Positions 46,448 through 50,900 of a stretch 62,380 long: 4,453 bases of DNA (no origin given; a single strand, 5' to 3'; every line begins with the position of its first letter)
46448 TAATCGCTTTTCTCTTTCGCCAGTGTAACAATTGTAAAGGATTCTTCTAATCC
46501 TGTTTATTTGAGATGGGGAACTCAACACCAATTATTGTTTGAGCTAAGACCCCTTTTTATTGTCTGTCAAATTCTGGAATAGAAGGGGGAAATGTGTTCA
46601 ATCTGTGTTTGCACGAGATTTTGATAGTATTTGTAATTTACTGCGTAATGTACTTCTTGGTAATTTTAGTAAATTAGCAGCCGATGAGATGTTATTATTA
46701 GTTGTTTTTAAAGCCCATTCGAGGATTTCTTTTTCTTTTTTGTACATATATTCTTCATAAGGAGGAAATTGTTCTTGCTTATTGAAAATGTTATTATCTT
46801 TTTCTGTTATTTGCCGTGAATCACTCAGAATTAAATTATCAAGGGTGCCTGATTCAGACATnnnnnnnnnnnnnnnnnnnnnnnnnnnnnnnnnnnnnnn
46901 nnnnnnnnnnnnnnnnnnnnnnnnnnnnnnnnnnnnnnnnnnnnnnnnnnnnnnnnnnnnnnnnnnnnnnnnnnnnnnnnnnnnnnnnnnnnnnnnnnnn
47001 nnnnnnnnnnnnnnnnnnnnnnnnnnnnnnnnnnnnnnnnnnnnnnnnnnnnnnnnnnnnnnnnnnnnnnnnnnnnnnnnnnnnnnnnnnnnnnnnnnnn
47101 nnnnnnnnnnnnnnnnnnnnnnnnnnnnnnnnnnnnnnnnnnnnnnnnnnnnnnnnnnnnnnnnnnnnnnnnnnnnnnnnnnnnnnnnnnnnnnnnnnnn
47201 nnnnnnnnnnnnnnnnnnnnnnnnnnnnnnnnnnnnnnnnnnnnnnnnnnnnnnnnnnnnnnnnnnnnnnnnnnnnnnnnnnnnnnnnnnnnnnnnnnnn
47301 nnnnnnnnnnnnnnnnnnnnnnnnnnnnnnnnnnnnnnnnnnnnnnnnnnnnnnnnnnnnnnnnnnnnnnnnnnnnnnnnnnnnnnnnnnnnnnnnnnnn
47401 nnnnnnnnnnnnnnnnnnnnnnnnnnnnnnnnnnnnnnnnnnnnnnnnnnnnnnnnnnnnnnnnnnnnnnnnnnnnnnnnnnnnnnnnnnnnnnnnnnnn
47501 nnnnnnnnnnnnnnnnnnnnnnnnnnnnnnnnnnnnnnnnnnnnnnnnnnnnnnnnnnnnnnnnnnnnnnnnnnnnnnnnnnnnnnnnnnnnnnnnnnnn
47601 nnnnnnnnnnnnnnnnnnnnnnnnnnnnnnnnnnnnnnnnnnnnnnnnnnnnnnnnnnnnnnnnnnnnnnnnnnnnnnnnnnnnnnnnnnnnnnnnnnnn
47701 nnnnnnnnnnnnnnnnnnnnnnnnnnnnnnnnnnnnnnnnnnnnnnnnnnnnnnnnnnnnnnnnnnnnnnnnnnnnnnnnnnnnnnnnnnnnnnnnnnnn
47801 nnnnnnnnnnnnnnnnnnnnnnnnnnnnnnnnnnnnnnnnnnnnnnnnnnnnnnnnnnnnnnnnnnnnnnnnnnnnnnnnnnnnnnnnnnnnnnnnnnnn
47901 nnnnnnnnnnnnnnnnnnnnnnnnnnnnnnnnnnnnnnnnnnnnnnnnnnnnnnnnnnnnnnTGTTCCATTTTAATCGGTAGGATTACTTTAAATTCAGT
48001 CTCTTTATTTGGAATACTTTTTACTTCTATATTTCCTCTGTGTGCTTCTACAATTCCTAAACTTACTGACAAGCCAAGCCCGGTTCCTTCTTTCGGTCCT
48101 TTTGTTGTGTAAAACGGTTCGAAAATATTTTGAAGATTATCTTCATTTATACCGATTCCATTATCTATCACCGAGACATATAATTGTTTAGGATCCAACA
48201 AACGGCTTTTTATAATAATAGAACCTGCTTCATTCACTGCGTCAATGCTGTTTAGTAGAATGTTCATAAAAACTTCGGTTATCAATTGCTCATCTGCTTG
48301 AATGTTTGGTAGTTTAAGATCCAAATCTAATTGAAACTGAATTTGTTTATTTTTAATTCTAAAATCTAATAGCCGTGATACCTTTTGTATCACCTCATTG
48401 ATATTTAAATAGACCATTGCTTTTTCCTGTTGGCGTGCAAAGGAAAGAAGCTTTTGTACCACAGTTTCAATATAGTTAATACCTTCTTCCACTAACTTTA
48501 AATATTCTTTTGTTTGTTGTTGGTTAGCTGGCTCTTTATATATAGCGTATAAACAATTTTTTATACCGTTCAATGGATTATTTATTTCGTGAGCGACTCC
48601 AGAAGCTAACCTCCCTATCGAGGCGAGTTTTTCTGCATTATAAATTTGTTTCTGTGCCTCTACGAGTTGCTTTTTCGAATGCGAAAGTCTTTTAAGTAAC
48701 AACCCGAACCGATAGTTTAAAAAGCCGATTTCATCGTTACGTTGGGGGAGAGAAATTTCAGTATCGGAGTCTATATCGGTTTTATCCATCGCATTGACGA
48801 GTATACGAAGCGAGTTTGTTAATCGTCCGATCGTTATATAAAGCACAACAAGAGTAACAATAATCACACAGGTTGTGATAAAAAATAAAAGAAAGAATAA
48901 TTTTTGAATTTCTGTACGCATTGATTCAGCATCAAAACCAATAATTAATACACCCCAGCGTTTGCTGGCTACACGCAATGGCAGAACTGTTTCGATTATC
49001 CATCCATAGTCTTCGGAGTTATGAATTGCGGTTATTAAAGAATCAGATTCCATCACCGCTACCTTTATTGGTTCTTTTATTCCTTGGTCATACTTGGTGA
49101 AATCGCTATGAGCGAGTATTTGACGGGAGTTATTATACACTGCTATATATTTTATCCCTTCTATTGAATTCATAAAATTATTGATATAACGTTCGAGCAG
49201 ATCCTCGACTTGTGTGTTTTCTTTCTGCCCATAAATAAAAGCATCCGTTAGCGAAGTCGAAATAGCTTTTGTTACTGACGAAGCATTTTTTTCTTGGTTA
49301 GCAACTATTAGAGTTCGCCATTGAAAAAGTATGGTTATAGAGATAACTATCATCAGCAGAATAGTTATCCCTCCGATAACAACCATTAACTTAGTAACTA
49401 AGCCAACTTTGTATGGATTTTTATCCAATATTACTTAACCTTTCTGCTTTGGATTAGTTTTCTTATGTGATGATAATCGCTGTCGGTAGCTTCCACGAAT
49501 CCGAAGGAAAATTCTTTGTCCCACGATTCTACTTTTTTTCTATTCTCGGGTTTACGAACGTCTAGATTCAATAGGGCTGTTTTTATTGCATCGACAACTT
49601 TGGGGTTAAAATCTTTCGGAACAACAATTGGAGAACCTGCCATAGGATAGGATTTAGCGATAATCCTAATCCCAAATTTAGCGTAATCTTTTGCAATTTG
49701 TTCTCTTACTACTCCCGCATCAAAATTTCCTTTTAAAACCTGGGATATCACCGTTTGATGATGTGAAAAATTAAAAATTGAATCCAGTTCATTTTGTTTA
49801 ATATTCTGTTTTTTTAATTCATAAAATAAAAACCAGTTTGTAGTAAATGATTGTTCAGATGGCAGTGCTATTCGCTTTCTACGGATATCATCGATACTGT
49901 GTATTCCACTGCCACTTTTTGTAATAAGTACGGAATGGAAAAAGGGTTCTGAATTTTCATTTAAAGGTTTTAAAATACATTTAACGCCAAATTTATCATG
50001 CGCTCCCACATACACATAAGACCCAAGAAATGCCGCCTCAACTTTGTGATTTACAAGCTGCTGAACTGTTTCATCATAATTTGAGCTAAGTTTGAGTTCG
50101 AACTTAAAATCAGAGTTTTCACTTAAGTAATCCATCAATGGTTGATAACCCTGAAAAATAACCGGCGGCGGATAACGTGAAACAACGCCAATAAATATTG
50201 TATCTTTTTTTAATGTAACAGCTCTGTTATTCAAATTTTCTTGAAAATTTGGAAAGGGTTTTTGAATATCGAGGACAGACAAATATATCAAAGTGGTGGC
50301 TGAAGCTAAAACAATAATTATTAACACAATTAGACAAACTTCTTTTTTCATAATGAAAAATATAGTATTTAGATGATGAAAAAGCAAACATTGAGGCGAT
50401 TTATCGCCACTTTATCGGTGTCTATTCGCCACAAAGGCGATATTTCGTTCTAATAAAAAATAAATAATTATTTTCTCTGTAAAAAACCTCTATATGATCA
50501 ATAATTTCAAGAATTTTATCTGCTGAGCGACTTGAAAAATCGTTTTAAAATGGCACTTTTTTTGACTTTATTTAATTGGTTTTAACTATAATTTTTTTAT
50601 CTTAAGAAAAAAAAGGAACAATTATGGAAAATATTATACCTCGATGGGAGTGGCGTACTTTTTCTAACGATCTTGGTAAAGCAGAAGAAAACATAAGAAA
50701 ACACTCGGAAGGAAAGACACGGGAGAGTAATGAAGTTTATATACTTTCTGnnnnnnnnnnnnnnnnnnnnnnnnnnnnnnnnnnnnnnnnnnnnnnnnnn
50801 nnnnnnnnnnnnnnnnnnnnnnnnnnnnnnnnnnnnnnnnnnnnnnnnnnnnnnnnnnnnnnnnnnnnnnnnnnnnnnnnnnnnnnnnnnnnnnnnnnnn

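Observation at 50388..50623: Divergent control region: four GGCGAT half-sites plus a TGGCAC-N5-TTGA sigma-54-like promoter facing the CYTH-PiT-porin operon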

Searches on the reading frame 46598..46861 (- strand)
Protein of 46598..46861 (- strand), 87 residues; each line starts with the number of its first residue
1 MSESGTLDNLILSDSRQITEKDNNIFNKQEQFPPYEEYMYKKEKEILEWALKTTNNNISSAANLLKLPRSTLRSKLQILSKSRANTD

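Call 3: search_protein_families(library=pfam, proteins=[window:46598-46861:-])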
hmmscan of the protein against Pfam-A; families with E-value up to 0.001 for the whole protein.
window:46598-46861:- (87 aa): 1 family
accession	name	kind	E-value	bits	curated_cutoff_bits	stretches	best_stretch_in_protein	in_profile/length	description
PF02954.25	HTH_8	-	9.9e-10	38.4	22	1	43-77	6-40/42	Bacterial regulatory protein, Fis family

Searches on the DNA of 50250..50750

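Call 43: search_rna_families(source=window, start=50250, end=50750, threshold=evalue, max_evalue=1)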
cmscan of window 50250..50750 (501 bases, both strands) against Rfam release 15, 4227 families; matches with E-value up to 1: 2.
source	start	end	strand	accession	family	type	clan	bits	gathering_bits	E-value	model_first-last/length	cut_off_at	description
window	50394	50488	-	RF04345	Plastid-rps12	Cis-reg;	-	24.8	78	0.38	1-97/97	no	Plastid-rps12 3UTR RNA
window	50379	50506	-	RF01743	leu-phe_leader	Cis-reg; leader;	-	22.2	70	0.27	1-162/162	no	leu/phe leader RNA from Lactococcus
